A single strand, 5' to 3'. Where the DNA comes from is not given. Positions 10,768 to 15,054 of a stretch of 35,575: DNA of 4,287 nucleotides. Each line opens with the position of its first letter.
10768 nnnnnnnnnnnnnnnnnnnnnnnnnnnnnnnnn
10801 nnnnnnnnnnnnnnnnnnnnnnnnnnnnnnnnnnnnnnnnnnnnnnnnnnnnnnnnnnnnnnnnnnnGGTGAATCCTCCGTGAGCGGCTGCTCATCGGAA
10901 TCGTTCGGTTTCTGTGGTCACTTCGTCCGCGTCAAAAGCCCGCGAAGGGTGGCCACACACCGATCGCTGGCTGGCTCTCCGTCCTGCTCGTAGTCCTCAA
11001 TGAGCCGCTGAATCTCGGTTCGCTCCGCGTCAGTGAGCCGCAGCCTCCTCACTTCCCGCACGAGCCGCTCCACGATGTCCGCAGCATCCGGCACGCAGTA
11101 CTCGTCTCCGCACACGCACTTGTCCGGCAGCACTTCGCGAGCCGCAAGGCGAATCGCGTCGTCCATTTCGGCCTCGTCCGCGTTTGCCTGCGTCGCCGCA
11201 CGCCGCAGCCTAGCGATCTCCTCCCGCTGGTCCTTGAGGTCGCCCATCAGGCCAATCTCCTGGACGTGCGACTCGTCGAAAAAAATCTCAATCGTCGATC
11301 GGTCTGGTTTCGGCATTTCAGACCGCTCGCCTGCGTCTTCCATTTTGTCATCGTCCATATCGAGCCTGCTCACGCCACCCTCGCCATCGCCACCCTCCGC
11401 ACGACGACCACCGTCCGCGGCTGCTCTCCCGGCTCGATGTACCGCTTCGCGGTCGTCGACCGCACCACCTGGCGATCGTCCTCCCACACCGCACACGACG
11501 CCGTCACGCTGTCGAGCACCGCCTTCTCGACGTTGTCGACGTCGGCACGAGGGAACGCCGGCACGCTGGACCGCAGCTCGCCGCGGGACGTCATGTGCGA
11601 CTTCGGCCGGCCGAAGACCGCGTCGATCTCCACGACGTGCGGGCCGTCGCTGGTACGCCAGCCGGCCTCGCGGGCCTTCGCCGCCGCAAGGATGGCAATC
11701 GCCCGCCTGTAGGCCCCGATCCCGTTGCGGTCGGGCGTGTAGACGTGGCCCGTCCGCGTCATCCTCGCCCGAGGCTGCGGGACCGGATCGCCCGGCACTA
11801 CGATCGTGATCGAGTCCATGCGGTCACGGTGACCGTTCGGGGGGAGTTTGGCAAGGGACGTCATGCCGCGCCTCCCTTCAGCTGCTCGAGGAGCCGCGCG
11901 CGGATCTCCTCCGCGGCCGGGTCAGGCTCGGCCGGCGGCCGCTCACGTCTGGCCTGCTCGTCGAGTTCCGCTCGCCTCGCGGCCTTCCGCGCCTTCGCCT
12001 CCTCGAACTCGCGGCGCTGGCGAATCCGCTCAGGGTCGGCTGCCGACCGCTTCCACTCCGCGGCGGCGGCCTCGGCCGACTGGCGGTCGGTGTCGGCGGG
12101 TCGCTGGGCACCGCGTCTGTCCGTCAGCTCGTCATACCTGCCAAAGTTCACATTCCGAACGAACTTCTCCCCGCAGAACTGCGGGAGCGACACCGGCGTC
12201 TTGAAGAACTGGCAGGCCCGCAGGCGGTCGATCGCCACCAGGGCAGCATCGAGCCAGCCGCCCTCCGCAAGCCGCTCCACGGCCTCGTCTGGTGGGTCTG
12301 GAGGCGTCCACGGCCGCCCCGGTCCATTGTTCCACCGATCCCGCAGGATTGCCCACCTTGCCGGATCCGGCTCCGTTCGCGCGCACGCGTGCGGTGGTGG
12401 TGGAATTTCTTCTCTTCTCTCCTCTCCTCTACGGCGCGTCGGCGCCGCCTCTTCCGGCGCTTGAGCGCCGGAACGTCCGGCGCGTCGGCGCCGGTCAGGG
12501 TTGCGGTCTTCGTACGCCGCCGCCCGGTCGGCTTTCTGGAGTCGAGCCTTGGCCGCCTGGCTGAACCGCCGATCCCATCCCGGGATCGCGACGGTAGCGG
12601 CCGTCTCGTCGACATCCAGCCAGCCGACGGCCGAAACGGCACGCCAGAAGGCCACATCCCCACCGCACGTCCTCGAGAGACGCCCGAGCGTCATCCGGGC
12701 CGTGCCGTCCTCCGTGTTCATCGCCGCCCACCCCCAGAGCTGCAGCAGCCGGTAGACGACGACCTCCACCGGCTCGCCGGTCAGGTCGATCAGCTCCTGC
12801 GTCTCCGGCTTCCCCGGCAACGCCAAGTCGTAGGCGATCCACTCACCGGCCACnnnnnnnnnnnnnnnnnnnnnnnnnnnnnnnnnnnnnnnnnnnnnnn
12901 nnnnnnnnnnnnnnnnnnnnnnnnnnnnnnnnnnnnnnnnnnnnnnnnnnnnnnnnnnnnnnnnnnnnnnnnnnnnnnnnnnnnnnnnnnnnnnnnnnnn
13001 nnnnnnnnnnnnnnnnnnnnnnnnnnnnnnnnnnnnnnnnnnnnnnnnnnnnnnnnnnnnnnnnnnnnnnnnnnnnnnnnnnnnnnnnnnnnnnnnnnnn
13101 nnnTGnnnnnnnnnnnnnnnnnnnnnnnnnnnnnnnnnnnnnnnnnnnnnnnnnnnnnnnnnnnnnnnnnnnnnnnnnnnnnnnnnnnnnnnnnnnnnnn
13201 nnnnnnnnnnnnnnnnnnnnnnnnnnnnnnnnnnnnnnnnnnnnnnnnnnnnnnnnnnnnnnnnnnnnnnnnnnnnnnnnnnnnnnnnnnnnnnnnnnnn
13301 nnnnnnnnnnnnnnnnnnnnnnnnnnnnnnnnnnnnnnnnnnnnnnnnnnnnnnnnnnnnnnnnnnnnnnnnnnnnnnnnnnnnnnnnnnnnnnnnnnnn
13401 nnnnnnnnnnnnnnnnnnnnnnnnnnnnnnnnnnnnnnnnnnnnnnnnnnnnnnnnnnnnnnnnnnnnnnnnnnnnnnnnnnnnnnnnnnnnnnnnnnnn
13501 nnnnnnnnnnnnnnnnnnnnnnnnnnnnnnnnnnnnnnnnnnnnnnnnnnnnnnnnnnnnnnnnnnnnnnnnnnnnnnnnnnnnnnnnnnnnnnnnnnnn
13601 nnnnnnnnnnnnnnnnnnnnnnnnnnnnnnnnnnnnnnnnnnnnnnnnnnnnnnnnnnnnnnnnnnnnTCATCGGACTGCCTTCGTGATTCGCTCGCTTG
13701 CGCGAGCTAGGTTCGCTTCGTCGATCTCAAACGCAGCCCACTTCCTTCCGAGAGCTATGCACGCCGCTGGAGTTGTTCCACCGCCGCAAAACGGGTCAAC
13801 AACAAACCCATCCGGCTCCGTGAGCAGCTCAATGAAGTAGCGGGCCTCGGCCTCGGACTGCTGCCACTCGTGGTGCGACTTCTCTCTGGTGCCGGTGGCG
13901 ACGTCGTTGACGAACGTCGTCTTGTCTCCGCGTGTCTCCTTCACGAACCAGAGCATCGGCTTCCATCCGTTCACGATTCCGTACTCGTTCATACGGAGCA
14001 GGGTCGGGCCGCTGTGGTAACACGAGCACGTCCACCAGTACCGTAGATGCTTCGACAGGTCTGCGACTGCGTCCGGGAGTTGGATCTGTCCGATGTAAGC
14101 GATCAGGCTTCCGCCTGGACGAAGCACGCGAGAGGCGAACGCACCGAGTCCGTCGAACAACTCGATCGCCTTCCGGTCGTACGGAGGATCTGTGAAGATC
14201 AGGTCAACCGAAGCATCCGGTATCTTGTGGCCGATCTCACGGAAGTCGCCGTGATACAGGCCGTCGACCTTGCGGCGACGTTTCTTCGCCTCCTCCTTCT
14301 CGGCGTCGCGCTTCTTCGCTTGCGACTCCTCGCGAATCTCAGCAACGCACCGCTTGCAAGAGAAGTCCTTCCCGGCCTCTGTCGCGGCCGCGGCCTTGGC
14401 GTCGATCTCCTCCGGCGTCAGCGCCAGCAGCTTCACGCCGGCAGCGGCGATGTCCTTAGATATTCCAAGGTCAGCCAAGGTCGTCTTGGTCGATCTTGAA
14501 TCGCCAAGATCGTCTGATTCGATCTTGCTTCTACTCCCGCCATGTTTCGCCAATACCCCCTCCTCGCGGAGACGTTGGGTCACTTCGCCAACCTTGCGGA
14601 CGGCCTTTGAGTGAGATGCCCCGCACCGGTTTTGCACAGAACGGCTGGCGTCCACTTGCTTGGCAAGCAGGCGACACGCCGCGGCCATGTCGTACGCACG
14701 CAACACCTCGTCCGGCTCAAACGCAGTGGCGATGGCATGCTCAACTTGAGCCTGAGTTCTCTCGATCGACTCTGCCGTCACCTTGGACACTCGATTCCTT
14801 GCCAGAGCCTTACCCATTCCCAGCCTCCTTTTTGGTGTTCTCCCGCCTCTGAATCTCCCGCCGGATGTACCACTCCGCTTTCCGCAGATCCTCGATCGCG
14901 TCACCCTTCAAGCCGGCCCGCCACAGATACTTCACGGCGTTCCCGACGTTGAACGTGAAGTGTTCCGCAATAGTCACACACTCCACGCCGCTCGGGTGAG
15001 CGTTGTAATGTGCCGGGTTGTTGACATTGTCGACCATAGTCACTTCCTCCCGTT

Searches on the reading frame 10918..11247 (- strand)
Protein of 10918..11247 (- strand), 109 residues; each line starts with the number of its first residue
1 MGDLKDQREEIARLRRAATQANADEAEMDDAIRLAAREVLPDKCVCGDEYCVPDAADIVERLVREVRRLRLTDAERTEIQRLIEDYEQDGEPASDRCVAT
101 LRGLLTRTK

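Call 100: search_protein_families(library=pfam, proteins=[window:10918-11247:-], max_evalue=10)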
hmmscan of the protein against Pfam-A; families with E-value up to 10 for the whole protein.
window:10918-11247:- (109 aa): 4 families
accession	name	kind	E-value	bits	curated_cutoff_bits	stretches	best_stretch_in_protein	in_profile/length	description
PF07637.16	PSD5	-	0.0016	19.2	34.2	2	55-104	2-51/62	Protein of unknown function (DUF1595)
PF17944.6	Arg_decarbox_C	-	0.065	14.2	23.3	1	54-85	11-43/51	Arginine decarboxylase C-terminal helical extension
PF25434.1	NUCB1_N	-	0.13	12.9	27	1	57-89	71-102/140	NUCB1-like, N-terminal domain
PF13936.12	HTH_38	-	0.71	10.1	27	1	68-84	2-18/44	Helix-turn-helix domain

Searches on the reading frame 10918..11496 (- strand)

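Call 8: search_protein_families(library=pfam, proteins=[window:10918-11496:-], max_evalue=0.01)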
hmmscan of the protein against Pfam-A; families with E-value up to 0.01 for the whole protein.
window:10918-11496:- (192 aa): 1 family
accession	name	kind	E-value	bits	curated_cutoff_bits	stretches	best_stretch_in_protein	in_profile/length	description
PF07637.16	PSD5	-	0.0094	16.7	34.2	0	138-186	2-50/62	Protein of unknown function (DUF1595)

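Call 10: search_protein_families(library=phrogs, proteins=[window:10918-11496:-], max_evalue=0.01)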
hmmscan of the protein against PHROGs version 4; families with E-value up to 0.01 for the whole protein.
window:10918-11496:- (192 aa): 0 families

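Call 48: search_protein_families(library=padloc, proteins=[window:10918-11496:-], max_evalue=0.1)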
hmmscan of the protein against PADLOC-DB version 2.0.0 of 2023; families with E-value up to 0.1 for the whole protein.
window:10918-11496:- (192 aa): 0 families

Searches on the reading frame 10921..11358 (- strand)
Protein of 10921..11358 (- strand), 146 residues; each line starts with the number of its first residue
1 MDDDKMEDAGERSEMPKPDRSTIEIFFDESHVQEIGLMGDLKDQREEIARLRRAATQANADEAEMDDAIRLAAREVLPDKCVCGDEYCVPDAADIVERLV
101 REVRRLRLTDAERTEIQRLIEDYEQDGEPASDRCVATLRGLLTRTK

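Call 62: search_protein_families(library=pfam, proteins=[window:10921-11358:-], max_evalue=1)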
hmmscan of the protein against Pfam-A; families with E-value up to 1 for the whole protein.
seq(146 aa): 3 families
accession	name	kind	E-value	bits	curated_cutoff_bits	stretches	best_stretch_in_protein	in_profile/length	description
PF07637.16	PSD5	-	0.0047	17.7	34.2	1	92-141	2-51/62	Protein of unknown function (DUF1595)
PF17944.6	Arg_decarbox_C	-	0.14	13.1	23.3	1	91-122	11-43/51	Arginine decarboxylase C-terminal helical extension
PF13936.12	HTH_38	-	0.7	10.1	27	1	105-121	2-18/44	Helix-turn-helix domain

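Call 63: search_protein_families(library=phrogs, proteins=[window:10921-11358:-], max_evalue=0.1)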
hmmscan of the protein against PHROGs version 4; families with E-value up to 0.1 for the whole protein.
seq(146 aa): 1 family
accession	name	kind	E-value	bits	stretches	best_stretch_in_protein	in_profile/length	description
phrog_11474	-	unknown function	0.059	14.1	0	28-55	31-58/63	-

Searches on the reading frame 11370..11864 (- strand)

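Call 8: search_protein_families(library=pfam, proteins=[window:11370-11864:-], max_evalue=0.01)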
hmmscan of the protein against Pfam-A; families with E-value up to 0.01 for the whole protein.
window:11370-11864:- (164 aa): 1 family
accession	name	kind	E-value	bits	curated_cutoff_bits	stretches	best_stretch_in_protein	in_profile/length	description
PF05866.16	RusA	-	2.1e-18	67.6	22.8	1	24-155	1-123/124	Endodeoxyribonuclease RusA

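Call 10: search_protein_families(library=phrogs, proteins=[window:11370-11864:-], max_evalue=0.01)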
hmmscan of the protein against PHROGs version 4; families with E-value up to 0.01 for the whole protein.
window:11370-11864:- (164 aa): 5 families
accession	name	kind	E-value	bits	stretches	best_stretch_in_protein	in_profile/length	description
phrog_140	-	DNA, RNA and nucleotide metabolism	1.2e-26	94.8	1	14-158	34-168/219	RusA-like Holliday junction resolvase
phrog_34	-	DNA, RNA and nucleotide metabolism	8.1e-08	33.2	1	69-161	123-197/259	RusA-like Holliday junction resolvase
phrog_3055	-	DNA, RNA and nucleotide metabolism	1.6e-06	28.6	1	35-150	93-203/233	RusA-like Holliday junction resolvase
phrog_1532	-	unknown function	2.6e-06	28.1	1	103-139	20-55/80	-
phrog_11894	-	DNA, RNA and nucleotide metabolism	0.0002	22.6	0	105-147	71-112/122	RusA-like Holliday junction resolvase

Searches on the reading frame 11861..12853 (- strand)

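Call 23: search_protein_families(library=phrogs, proteins=[window:11861-12853:-], max_evalue=0.001)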
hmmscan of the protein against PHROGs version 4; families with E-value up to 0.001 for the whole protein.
window:11861-12853:- (330 aa): 2 families
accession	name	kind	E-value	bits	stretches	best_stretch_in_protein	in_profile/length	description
phrog_2509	-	DNA, RNA and nucleotide metabolism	2.2e-18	67.8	1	1-156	1-151/277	replication initiation protein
phrog_9474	-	DNA, RNA and nucleotide metabolism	4.5e-10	40.5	1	4-149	2-152/288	replication initiation protein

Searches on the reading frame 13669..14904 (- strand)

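Call 23: search_protein_families(library=phrogs, proteins=[window:13669-14904:-], max_evalue=0.001)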
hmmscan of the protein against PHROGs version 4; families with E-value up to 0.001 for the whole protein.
window:13669-14904:- (411 aa): 8 families
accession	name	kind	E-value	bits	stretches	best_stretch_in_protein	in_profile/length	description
phrog_67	-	other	1.3e-32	114.8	1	185-410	90-347/743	DNA methyltransferase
phrog_3008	-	other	3.9e-11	43.7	1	354-410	159-215/244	DNA methyltransferase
phrog_498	-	other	5.3e-11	42.7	1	355-409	369-423/633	DNA methyltransferase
phrog_8769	-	other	4.4e-09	37.1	1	355-408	2-55/71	methyltransferase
phrog_6025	-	other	1.3e-07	32.4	1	215-273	13-85/192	DNA methyltransferase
phrog_18293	-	other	4.7e-07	30.8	1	341-409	42-110/119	methyltransferase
phrog_23148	-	unknown function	0.00015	22.8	1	354-409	94-149/165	-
phrog_11619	-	other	0.00019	21.9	1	217-268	71-135/186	DNA methyltransferase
